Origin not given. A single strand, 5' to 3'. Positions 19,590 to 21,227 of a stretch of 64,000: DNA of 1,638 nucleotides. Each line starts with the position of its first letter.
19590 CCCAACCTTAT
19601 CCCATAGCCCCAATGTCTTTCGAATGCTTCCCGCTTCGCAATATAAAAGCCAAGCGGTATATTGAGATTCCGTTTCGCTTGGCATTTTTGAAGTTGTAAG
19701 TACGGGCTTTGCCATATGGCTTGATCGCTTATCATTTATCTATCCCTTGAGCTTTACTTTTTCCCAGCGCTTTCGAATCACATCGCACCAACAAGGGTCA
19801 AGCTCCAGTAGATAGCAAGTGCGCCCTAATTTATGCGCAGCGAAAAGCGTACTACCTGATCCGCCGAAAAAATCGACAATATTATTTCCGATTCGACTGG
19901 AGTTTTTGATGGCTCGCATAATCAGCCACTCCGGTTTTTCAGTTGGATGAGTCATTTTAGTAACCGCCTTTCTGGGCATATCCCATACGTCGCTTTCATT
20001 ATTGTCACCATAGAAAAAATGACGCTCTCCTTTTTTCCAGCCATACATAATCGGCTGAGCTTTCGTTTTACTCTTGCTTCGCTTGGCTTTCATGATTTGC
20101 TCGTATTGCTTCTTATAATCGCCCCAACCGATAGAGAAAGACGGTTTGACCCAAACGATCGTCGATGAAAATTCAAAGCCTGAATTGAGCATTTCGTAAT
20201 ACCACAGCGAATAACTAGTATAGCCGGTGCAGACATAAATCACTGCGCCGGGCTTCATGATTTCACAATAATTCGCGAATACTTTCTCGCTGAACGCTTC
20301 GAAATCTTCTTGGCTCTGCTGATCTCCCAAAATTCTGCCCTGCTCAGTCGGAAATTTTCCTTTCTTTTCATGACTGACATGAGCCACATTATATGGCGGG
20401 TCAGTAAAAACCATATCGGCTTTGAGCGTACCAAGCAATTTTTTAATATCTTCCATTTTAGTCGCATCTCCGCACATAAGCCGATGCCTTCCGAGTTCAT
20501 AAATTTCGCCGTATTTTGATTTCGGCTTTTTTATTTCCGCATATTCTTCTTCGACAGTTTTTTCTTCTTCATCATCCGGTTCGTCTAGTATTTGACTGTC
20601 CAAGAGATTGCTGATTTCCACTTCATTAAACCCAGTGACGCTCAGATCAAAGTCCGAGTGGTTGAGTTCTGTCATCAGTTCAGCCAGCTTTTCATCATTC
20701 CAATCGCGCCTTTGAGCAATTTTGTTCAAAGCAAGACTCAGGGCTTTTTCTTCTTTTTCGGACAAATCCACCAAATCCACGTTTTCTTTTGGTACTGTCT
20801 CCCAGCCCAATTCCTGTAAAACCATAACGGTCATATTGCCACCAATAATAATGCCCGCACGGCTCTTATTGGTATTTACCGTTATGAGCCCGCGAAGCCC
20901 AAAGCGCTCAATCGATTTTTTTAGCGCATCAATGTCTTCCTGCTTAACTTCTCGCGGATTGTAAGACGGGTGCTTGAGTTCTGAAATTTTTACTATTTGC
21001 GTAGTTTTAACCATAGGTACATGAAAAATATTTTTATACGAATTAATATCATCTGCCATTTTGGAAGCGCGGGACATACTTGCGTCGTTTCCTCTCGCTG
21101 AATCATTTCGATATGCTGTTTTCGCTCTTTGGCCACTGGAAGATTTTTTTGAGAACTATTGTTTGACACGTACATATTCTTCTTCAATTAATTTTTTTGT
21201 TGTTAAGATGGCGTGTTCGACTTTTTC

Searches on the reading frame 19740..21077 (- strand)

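Call 75: search_protein_families(library=pfam, proteins=[window:19740-21077:-], max_evalue=0.001)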
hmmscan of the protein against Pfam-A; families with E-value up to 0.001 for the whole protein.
window:19740-21077:- (445 aa): 3 families
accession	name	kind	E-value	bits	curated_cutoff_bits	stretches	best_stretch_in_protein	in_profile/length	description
PF01555.25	N6_N4_Mtase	-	3e-32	112.8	26.7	1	221-434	2-219/221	DNA methylase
PF02195.25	ParB_N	-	5.3e-06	26.8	26.3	1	27-97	4-75/95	ParB N-terminal domain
PF03602.21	Cons_hypoth95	-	0.00012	22.3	24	0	398-444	43-90/182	Conserved hypothetical protein 95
